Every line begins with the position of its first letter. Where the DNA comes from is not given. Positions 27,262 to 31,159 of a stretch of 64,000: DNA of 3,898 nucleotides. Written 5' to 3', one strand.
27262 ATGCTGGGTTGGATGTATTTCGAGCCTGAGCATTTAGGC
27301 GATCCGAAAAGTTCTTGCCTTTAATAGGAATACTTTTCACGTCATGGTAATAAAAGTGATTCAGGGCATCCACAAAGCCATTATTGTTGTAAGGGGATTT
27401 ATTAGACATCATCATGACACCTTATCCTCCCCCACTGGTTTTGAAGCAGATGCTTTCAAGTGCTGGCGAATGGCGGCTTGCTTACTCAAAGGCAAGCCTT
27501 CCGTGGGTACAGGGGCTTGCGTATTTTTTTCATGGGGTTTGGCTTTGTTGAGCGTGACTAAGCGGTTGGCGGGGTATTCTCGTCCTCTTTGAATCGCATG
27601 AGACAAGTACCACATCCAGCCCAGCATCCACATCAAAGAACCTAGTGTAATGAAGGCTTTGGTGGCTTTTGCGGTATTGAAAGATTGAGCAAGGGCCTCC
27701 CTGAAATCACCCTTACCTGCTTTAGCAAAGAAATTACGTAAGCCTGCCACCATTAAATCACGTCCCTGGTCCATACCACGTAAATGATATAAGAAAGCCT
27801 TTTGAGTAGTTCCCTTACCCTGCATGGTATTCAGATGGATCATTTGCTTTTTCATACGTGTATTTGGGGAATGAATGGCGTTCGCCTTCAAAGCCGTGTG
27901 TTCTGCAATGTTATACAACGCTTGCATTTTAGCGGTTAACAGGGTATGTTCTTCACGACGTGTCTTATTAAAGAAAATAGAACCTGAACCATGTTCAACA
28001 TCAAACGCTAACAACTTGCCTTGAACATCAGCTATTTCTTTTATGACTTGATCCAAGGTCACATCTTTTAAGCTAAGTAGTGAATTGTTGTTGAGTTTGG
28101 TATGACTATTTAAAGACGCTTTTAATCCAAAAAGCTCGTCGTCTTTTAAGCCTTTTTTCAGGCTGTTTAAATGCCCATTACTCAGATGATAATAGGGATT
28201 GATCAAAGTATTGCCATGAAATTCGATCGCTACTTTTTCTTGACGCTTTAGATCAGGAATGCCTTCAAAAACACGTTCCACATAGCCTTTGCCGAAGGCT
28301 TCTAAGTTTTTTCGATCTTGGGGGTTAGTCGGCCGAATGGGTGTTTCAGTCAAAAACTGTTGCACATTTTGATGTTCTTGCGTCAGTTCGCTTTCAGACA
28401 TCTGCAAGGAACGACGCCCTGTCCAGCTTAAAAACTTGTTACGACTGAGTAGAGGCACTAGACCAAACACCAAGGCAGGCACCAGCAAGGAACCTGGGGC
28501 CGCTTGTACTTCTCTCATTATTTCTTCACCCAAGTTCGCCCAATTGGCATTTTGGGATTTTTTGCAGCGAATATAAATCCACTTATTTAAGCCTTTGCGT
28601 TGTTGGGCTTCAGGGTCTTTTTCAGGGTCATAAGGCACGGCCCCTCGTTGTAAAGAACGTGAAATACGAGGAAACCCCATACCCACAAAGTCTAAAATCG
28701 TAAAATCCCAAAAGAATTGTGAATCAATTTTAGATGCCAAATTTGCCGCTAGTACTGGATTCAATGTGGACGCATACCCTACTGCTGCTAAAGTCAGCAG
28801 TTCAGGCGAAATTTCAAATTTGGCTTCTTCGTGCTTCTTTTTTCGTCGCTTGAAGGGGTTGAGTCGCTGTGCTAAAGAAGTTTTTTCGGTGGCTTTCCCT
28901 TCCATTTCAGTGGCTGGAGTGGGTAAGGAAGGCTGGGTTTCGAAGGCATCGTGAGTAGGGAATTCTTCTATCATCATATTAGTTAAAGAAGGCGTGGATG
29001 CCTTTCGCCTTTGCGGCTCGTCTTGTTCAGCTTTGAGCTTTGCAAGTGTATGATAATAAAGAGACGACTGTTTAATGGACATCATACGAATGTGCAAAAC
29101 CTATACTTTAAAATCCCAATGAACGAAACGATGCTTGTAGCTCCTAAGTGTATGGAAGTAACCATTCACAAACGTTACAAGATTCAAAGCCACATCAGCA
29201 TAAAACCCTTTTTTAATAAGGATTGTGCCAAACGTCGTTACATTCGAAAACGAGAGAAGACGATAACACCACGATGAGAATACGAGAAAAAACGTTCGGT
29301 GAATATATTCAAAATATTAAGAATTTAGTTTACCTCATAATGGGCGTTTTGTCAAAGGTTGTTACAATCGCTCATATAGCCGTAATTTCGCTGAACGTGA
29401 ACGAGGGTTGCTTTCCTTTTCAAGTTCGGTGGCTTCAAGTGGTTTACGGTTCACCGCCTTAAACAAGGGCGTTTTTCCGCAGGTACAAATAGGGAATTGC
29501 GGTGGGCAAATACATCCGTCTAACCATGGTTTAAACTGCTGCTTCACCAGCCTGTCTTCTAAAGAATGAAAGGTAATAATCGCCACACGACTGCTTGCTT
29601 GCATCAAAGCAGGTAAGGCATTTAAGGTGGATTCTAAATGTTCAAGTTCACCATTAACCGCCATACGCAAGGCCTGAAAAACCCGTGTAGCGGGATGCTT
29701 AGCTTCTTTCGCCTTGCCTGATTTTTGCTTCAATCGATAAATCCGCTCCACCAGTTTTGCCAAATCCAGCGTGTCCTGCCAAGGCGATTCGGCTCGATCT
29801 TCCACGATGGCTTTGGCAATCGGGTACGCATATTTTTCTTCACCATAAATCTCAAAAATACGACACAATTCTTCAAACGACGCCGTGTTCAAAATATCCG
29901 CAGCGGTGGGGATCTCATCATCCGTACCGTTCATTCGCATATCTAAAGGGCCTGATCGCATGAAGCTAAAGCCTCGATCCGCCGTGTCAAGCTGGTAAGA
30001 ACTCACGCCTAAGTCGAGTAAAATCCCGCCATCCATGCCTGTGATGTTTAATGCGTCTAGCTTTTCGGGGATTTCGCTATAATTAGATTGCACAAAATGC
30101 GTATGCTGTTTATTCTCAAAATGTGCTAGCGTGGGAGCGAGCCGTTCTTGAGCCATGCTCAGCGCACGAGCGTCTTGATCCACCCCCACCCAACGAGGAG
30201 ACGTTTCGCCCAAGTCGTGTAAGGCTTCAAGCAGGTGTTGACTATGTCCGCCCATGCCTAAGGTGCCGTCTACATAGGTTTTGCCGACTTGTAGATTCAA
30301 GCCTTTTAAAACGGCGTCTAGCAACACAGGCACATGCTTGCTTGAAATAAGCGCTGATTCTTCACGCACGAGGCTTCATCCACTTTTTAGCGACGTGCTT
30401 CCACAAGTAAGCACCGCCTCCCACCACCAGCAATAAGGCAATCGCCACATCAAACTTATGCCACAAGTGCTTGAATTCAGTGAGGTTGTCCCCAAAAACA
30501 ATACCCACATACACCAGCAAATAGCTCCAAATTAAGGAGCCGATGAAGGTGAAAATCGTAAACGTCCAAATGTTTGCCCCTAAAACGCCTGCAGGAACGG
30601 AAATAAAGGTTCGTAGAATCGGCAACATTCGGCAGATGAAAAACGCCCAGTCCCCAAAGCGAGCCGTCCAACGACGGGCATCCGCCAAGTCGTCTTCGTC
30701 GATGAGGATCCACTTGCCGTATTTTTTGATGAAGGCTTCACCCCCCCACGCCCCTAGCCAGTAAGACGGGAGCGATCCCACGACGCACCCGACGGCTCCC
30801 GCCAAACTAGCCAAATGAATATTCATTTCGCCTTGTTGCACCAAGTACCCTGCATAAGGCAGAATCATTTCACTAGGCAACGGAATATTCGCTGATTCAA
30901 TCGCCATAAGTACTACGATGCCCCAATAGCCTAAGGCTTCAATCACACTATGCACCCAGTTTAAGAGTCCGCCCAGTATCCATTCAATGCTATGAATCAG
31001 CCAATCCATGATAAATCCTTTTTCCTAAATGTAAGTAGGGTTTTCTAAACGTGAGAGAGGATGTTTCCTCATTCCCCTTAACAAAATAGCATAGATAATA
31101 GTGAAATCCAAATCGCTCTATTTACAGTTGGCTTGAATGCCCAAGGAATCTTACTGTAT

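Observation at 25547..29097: Translationally coupled operon of two large membrane-associated ORFans (about 557 aa and 622 aa)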

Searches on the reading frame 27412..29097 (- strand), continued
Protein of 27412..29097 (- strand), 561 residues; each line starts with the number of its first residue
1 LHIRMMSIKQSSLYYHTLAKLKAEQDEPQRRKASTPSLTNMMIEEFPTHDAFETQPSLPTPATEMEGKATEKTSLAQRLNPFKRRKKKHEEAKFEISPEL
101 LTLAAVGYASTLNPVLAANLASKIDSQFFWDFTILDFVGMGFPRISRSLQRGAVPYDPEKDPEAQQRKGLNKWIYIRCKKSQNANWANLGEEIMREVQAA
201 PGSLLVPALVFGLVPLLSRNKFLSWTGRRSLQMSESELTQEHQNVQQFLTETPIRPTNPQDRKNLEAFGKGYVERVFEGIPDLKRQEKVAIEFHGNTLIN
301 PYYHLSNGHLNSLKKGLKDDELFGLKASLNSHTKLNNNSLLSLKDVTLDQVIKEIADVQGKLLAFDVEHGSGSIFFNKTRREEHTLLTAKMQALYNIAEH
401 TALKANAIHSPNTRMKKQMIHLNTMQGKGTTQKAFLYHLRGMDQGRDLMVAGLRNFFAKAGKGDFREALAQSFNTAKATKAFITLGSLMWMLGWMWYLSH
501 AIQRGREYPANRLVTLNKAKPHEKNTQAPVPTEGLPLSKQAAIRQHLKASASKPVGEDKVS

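Call 98: search_protein_families(library=ncbifam, proteins=[L028:10953-12380:-, L022:10587-11948:-, L028:12468-13607:+, L028:13604-14704:+, L028:6058-6477:-], max_evalue=0.00001)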
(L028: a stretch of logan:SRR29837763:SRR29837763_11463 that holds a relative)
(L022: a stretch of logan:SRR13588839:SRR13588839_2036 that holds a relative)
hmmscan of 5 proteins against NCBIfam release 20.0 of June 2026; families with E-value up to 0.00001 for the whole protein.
L028:10953-12380:- (475 aa): 38 families (the best 25 are shown)
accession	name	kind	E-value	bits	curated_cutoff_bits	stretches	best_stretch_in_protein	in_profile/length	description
NF040959.1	MamA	equivalog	3.4e-45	154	200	4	291-401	73-183/204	magnetosome protein MamA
TIGR02917.1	PEP_TPR_lipo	equivalog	1.1e-40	139.4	312.2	2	80-278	442-639/899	XrtA/PEP-CTERM system TPR-repeat protein PrsT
TIGR02552.1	LcrH_SycD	equivalog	3.1e-30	104.6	104.8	2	183-268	30-114/136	SycD/LcrH family type III secretion system chaperone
NF033762.1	social_mot_Tgl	equivalog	2.4e-28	99.2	225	3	138-272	32-168/252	social motility TPR repeat lipoprotein Tgl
TIGR02521.1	type_IV_pilW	equivalog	5.9e-26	91.4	154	3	84-196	80-194/234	type IV pilus biogenesis/stability protein PilW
NF033920.0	C39_PA2778_fam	equivalog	1.5e-24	86.8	150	2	60-168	147-255/255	PA2778 family cysteine peptidase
NF047507.1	TPR_BatC_Lepto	exception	9.3e-24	84.1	175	2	294-359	63-132/214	TPR repeat-containing protein BatC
TIGR00540.1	TPR_hemY_coli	hypoth_equivalog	1.2e-22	80.2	142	2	82-161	305-383/385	heme biosynthesis-associated TPR protein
NF008391.2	PRK11189.1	equivalog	2.1e-21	76.7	250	1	357-435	65-143/297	lipoprotein NlpI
TIGR02795.1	tol_pal_ybgF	equivalog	3.2e-20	72.9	90.1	1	74-161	7-100/119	tol-pal system protein YbgF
NF033758.1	gliding_GltE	equivalog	1.3e-19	70.5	225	2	312-412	75-175/411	adventurous gliding motility TPR repeat lipoprotein GltE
TIGR00990.1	3a0801s09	subfamily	8e-19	67.7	757.25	2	288-472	364-555/615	mitochondrial import receptor subunit TOM70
NF002725.1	PRK02603.1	equivalog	1.1e-18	67.8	143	1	289-371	35-120/173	photosystem I assembly protein Ycf3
NF047558.1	TPR_END_plus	domain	3.6e-18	65.2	32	1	326-356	2-32/56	TPR end-of-group domain-containing protein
NF047371.1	FlcA_CTERM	equivalog_domain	4.5e-16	58.5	300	0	122-385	332-535/646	periplasmic flagellar collar protein FlcA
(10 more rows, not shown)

L022:10587-11948:- (453 aa): 32 families (the best 25 are shown)
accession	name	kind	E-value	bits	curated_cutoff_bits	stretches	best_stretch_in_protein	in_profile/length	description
TIGR02917.1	PEP_TPR_lipo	equivalog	1.7e-38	132.1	312.2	2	289-447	450-608/899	XrtA/PEP-CTERM system TPR-repeat protein PrsT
NF040959.1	MamA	equivalog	2.6e-35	121.7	200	3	220-372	33-173/204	magnetosome protein MamA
TIGR02552.1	LcrH_SycD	equivalog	1.2e-23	83.3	104.8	1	96-164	62-130/136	SycD/LcrH family type III secretion system chaperone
NF033920.0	C39_PA2778_fam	equivalog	1.2e-21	77.2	150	2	53-150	157-254/255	PA2778 family cysteine peptidase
TIGR00540.1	TPR_hemY_coli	hypoth_equivalog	2e-20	72.9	142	1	138-362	170-383/385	heme biosynthesis-associated TPR protein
NF033758.1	gliding_GltE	equivalog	4e-20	72.2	225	1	294-436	212-355/411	adventurous gliding motility TPR repeat lipoprotein GltE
TIGR02521.1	type_IV_pilW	equivalog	4.1e-20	72.3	154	2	304-451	31-180/234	type IV pilus biogenesis/stability protein PilW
NF047371.1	FlcA_CTERM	equivalog_domain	3.9e-19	68.6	300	1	350-447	451-548/646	periplasmic flagellar collar protein FlcA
NF047558.1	TPR_END_plus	domain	3.6e-18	65.3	32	0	375-406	2-33/56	TPR end-of-group domain-containing protein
NF047507.1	TPR_BatC_Lepto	exception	1.1e-17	64.2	175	0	55-167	27-142/214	TPR repeat-containing protein BatC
NF052312.1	T9SS_PorW_SprE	equivalog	7.3e-16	58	250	1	288-443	159-327/716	type IX secretion system periplasmic lipoprotein PorW/SprE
TIGR02795.1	tol_pal_ybgF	equivalog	1e-15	58.3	90.1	0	373-439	40-109/119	tol-pal system protein YbgF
NF008757.0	PRK11788.1-5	equivalog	8.4e-15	54.8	363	2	307-448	183-323/388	lipopolysaccharide assembly protein LapB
NF008756.0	PRK11788.1-4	equivalog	2.3e-14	53.3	474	0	55-181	183-310/389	lipopolysaccharide assembly protein LapB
NF033762.1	social_mot_Tgl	equivalog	2.4e-13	50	225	0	369-450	28-110/252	social motility TPR repeat lipoprotein Tgl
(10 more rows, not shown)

L028:12468-13607:+ (379 aa): 6 families
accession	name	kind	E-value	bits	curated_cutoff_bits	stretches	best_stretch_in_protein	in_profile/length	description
TIGR02193.1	heptsyl_trn_I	equivalog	1e-42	146.5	185.3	1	17-333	1-303/320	lipopolysaccharide heptosyltransferase I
TIGR02195.1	heptsyl_trn_II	equivalog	2.2e-41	142.1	134.6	1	18-364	2-335/339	lipopolysaccharide heptosyltransferase II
TIGR02201.1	heptsyl_trn_III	equivalog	1.5e-26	93.3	170.2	1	17-315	1-290/344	putative lipopolysaccharide heptosyltransferase III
NF008204.0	PRK10964.1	equivalog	3.6e-24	85.5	437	1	17-328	2-296/322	lipopolysaccharide heptosyltransferase RfaC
NF008162.0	PRK10916.1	equivalog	2e-22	79.9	569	1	18-324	3-300/348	ADP-heptose--LPS heptosyltransferase RfaF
NF007742.0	PRK10422.1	equivalog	7.2e-20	71.1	467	2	207-314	185-291/352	lipopolysaccharide core heptosyltransferase RfaQ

L028:13604-14704:+ (366 aa): 5 families
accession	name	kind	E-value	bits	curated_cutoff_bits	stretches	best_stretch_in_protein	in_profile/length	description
TIGR02193.1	heptsyl_trn_I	equivalog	2.5e-20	73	185.3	1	6-317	1-296/320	lipopolysaccharide heptosyltransferase I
TIGR02195.1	heptsyl_trn_II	equivalog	3.5e-20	72.4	134.6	1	7-362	2-336/339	lipopolysaccharide heptosyltransferase II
NF008162.0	PRK10916.1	equivalog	6.5e-11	42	569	1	6-309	2-294/348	ADP-heptose--LPS heptosyltransferase RfaF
TIGR02201.1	heptsyl_trn_III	equivalog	5.6e-08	32.2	170.2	0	255-306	239-290/344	putative lipopolysaccharide heptosyltransferase III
NF008204.0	PRK10964.1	equivalog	3.5e-06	26.4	437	0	264-320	241-297/322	lipopolysaccharide heptosyltransferase RfaC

L028:6058-6477:- (139 aa): 0 families

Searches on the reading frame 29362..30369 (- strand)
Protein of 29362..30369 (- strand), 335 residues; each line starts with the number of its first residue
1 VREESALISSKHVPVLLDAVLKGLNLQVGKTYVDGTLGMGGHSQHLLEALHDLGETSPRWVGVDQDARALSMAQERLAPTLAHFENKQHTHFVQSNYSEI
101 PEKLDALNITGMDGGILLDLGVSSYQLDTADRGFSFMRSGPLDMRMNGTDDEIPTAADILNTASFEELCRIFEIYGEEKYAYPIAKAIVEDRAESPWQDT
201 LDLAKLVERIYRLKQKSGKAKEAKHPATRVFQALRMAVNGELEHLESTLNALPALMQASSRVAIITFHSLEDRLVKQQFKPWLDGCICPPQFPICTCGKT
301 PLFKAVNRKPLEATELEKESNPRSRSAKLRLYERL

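Call 99: search_protein_families(library=pfam, proteins=[window:29362-30369:-], max_evalue=0.0001)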
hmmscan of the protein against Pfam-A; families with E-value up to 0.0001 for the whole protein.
window:29362-30369:- (335 aa): 1 family
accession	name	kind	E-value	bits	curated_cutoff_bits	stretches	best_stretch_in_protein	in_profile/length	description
PF01795.25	Methyltransf_5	-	1e-100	337.6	27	1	10-334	2-308/309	MraW methylase family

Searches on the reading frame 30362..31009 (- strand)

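Call 99: search_protein_families(library=pfam, proteins=[window:30362-31009:-], max_evalue=0.0001)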
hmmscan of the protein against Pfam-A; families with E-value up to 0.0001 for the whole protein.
window:30362-31009:- (215 aa): 1 family
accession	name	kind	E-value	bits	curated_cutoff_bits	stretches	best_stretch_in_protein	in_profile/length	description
PF09335.16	VTT_dom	-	1.6e-21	77.5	33.9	1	44-169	1-121/123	VTT domain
